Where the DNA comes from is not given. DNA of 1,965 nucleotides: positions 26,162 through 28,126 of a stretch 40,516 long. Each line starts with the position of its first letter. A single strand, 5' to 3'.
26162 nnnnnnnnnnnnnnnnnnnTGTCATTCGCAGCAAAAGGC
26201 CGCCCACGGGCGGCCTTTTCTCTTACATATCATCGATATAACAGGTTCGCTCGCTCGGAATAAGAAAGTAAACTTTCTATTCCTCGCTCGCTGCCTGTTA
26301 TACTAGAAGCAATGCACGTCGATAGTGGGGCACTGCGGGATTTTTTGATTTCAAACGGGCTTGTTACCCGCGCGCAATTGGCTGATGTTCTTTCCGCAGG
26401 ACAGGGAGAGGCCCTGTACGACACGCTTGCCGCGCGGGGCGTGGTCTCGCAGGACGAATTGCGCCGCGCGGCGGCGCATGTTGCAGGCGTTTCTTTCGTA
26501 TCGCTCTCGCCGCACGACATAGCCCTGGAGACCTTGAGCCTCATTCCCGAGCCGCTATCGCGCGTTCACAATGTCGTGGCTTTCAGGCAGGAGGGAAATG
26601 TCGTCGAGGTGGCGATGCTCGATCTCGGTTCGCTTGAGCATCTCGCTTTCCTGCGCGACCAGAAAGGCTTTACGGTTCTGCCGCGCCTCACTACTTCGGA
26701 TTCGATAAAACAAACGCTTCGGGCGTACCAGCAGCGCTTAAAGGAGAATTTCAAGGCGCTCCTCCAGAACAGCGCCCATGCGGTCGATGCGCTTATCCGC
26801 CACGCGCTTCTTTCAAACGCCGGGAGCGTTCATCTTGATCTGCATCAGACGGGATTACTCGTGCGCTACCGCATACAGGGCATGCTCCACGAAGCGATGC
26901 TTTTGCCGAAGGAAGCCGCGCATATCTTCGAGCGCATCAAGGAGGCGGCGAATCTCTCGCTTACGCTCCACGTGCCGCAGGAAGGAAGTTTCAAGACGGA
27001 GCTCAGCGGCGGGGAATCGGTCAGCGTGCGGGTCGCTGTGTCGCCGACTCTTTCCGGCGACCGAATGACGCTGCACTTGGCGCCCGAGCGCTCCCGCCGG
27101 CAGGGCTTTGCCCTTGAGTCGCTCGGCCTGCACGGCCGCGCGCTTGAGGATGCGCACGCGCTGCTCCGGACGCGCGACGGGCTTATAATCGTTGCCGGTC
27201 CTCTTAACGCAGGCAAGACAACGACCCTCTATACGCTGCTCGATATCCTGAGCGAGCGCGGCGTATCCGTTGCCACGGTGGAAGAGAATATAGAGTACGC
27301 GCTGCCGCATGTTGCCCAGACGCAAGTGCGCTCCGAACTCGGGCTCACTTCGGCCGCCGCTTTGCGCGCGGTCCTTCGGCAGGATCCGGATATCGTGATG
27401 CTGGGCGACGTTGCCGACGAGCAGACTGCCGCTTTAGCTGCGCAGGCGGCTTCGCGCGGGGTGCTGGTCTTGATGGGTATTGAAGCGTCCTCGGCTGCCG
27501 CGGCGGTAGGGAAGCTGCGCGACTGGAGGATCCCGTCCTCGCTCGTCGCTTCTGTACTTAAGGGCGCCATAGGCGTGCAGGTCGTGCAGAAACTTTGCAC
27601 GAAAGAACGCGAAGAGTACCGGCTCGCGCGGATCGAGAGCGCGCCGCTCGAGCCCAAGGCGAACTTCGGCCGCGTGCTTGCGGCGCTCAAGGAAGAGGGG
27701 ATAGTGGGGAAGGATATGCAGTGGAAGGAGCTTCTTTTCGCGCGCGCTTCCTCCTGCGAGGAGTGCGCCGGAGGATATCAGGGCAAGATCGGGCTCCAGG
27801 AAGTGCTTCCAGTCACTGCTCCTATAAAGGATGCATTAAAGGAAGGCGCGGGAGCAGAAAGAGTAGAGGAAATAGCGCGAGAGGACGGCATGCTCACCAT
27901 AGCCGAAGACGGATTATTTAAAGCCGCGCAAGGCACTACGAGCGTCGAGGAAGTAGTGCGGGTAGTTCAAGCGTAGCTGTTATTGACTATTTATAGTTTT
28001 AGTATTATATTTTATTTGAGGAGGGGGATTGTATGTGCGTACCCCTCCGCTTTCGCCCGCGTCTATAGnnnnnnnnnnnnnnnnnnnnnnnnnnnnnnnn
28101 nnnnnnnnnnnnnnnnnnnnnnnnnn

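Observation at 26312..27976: PilB/GspE-family ATPase with apparently degenerate catalytic motifs, isolated from other pilus genes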

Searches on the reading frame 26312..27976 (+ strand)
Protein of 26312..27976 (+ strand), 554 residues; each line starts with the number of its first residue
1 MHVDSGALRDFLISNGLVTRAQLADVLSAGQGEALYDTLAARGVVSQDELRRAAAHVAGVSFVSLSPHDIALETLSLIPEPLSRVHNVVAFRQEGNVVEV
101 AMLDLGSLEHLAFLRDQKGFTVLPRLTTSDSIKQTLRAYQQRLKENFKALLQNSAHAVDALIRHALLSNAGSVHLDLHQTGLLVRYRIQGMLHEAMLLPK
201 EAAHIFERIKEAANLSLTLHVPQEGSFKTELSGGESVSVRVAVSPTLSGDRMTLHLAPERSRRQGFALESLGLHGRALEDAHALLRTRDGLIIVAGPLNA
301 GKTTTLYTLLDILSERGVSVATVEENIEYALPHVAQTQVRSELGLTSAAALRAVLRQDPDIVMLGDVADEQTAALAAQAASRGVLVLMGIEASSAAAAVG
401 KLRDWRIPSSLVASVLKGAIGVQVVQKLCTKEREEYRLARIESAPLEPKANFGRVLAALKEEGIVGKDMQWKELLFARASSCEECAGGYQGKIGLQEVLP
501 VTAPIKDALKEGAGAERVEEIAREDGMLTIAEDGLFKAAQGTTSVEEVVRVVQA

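Call 3: search_protein_families(library=pfam, proteins=[window:26312-27976:+], max_evalue=0.1)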
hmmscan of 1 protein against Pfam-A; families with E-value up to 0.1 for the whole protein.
window:26312-27976:+ (554 aa): 8 families
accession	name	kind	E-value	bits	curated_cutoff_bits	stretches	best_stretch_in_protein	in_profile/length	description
PF00437.27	T2SSE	-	2e-68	231.2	24.9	1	156-550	10-370/370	Type II/IV secretion system protein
PF05157.20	MshEN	-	2.8e-10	40.5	23.1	1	59-144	2-88/90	MshEN domain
PF03205.20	MobB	-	0.0039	17.5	26.6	1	292-327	2-37/133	Molybdopterin guanine dinucleotide synthesis protein B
PF13604.12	AAA_30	-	0.005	17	27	1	282-358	11-81/191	AAA domain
PF15608.11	PELOTA_1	-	0.006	16.8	25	1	350-388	29-67/81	PELOTA RNA binding domain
PF20720.3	nSTAND3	-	0.017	15.3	27.2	1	277-334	6-61/155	Novel STAND NTPase 3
PF13401.12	AAA_22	-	0.022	15.5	27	1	288-326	4-42/130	AAA domain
PF13514.12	AAA_27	-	0.095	12.7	22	0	284-313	21-50/206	AAA domain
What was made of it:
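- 26312..27976 (+): PilB* : full-length PilB/GspE-family ORF (554 aa) with eroded catalytic motifs; the orphaned ortholog of the pilus-operon assembly ATPase. Pfam T2SSE plus MshEN in call 3.
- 26312..26746 (+): N1 domain (aa 1-145), T2SSE_N/MshEN fold. It shares invariant residues with canonical PilBs: D48, R52, G59, F62, P79-E80-P81, R84, T127. Pfam MshEN, 40.5 bits (call 3).
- On PilT-like / type II-IV secretion ATPase superfamily (Pfam T2SSE PF00437): 231.2 bits against a cutoff of 24.9, covering profile positions 10-370 of 370 (call 3)
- On PilB/GspE subfamily: PF05157, 40.5 bits against a cutoff of 23.1 (call 3).
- Checked: It matches Pfam T2SSE (231 bits, E 2e-68) and MshEN/T2SSE_N (40.5 bits) (call 3).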

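Call 4: search_protein_families(library=ncbifam, proteins=[window:26312-27976:+], max_evalue=0.1)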
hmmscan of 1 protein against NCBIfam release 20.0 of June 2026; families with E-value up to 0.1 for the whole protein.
window:26312-27976:+ (554 aa): 18 families
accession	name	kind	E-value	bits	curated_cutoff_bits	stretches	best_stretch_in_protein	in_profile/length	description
TIGR02538.1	type_IV_pilB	equivalog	6.8e-83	279.2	675.65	2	158-553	185-563/564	type IV-A pilus assembly ATPase PilB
TIGR02533.1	type_II_gspE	equivalog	6.9e-83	278.9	630.25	1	158-551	113-485/486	type II secretion system ATPase GspE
NF007755.0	PRK10436.1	equivalog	2.2e-76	257.4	617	1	82-552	13-459/465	type II secretion system protein GspE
NF053534.1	T4PilAsmATPsTfpB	equivalog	1.6e-67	228.3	850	1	153-552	200-582/584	type IV pilus assembly ATPase TfpB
NF041000.1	ATPase_ComGA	equivalog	2.3e-39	135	300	1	160-425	2-265/267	competence type IV pilus ATPase ComGA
TIGR01420.1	pilT_fam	subfamily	6.7e-26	91.3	319.1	1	159-439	3-278/343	PilT/PilU family type 4a pilus ATPase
TIGR02525.1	plasmid_TraJ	equivalog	1.6e-08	33.9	368.3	1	282-403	143-270/372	plasmid transfer ATPase TraJ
NF008411.1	PRK11234.1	equivalog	1.5e-07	30.2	1170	1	7-153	483-631/723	cyclic di-3',5'-guanylate-activated glycosyltransferase NfrB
NF058587.1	archaellum_moto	equivalog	9.4e-07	27.9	550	1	292-400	278-391/527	archaellum flagellar ATPase motor FlaI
TIGR02524.1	dot_icm_DotB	equivalog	3.1e-05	23.3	463.3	1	287-402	132-256/358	Dot/Icm type IV secretion system ATPase DotB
NF010425.0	PRK13851.1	equivalog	8.2e-05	21.6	461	1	283-384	157-262/344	type IV secretion system protein VirB11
NF053729.1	c-di-GMP_motif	domain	9.8e-05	22.1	38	1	10-55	4-51/53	cyclic di-GMP-binding domain-containing protein, MshE-related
TIGR02788.1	VirB11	equivalog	0.00023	20.3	249.95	1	292-402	147-262/308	P-type DNA transfer ATPase VirB11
NF012033.0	PRK15489.1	equivalog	0.00071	17.8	537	1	8-171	493-655/703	glycosyl transferase family protein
TIGR02782.1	TrbB_P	equivalog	0.0025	17.1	304.55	1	292-402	139-252/303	P-type conjugative transfer ATPase TrbB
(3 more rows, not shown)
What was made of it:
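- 26312..26746 (+): The NCBIfam c-di-GMP motif model scores 22.1 bits against a cutoff of 38 (call 4).
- On Type IVa pilus assembly ATPase PilB (TIGR02538 equivalog): 279.2 bits against a cutoff of 675.65 (call 4).
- On MshEN-type c-di-GMP receptor: 22.1 bits against a cutoff of 38 (call 4).
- Closest known: Type II secretion ATPase GspE/EpsE. Different: The score of 279 bits is far below the 630 cutoff (call 4).
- Tried and rejected: The motif model scores below its cutoff (call 4).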

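Call 5: search_solved_structures(query=window:26312-27976:+, show_alignments=3)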
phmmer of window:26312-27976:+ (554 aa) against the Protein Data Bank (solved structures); distinct sequences matched with E-value up to 0.001: 29.
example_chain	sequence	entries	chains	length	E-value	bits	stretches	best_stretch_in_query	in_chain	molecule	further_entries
5zfr_A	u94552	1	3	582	8e-64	219.3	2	158-552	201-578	Type IV pilus biogenesis ATPase PilB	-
5tsg_B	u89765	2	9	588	5.1e-62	213.4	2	158-552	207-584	Type IV pilus biogenesis ATPase PilB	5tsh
6olj_C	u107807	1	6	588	5.5e-62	213.3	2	158-552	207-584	Type IV pilus biogenesis ATPase PilB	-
6f8l_G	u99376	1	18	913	1.8e-59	205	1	10-549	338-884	Type IV pilus assembly protein PilF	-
4kss_A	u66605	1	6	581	7.6e-57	196.3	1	158-552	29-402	Type II secretion system protein E, hemolysin-coregulated protein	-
4ksr_A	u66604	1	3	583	7.7e-57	196.3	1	158-552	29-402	Type II secretion system protein E, Hemolysin-coregulated protein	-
1p9r_A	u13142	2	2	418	1.3e-56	195.6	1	157-550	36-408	General secretion pathway protein E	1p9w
4pht_A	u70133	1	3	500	3.2e-56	194.3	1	157-552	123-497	General secretory pathway protein E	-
3jc8_Ba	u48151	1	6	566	1.2e-55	192.4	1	157-549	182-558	Type IV-A pilus assembly ATPase PilB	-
5oiu_A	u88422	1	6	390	1.1e-54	189.2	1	158-549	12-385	Type IV pilus assembly protein PilF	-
6ejf_A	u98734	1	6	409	1.4e-54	188.9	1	158-549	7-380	Type IV pilus assembly protein PilF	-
5it5_F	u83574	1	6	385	1.4e-54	188.9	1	158-549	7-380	ATP binding motif-containing protein PilF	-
5fl3_A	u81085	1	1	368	1.4e-16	63.5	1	268-405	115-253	PILI RETRACTION PROTEIN PILT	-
2eyu_A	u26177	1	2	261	2.2e-16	62.8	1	270-404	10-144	twitching motility protein PilT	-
2gsz_A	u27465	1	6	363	3.9e-16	62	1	269-404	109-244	twitching motility protein PilT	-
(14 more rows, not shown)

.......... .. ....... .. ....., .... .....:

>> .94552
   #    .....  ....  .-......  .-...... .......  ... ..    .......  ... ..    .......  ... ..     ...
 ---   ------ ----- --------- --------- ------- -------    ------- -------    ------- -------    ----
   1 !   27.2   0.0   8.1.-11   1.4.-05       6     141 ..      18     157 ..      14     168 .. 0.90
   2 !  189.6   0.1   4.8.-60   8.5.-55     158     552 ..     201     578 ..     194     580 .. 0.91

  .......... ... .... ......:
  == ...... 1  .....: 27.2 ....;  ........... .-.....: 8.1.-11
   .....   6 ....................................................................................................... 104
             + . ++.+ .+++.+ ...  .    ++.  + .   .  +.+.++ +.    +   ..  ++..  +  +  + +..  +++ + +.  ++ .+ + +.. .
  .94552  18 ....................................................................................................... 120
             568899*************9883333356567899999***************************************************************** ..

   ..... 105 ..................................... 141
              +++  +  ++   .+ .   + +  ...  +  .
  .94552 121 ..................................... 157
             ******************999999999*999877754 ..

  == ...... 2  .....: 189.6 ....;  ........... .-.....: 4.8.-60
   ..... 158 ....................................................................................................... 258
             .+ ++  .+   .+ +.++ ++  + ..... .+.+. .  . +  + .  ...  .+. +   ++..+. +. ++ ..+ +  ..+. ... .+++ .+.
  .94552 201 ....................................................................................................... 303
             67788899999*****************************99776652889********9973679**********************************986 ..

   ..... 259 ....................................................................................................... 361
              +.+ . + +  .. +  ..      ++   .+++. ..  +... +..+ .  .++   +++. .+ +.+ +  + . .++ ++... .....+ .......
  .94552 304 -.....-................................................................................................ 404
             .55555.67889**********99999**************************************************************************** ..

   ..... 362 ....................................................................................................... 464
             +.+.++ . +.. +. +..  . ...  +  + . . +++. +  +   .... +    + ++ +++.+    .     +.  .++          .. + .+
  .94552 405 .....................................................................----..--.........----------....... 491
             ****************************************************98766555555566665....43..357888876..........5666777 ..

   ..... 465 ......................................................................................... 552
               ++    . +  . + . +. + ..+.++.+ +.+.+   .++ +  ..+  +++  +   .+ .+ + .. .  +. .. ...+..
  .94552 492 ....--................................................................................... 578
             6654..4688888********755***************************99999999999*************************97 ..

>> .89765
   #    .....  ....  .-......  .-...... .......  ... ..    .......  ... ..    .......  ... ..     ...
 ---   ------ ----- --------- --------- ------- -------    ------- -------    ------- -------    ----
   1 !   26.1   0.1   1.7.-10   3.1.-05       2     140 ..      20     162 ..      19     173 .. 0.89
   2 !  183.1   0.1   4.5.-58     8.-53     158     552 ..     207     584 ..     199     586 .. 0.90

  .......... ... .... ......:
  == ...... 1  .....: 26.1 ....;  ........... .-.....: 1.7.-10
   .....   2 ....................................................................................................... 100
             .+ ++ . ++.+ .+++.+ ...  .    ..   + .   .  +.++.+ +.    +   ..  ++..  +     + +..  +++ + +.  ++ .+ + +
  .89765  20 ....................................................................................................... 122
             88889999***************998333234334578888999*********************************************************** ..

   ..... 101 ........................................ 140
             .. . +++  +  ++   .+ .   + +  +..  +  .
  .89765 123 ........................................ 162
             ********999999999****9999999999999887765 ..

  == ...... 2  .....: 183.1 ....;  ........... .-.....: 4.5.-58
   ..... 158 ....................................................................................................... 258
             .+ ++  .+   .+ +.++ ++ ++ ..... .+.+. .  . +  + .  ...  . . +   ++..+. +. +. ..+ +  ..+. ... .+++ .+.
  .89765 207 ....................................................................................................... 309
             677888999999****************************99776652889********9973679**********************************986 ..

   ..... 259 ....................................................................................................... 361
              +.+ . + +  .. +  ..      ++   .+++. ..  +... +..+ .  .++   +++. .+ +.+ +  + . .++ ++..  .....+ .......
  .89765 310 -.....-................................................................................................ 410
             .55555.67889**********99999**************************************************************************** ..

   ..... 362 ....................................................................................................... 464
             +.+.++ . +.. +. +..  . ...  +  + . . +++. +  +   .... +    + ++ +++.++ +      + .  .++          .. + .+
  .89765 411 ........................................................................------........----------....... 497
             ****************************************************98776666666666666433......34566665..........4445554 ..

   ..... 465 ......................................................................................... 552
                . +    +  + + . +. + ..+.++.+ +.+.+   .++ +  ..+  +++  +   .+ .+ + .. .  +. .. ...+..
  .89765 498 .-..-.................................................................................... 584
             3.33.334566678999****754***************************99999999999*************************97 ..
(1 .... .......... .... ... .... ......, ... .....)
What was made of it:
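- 26312..27976 (+): PDB alignments in call 5.
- On MshEN-type c-di-GMP receptor: The Arg and Gly of the 'RLG' start are A and R in the alignment to PilB (call 5).
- Checked: One is the ungapped phmmer alignment to solved PilB structures 5zfr/5tsg (E 1e-62 to 1e-64, call 5).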
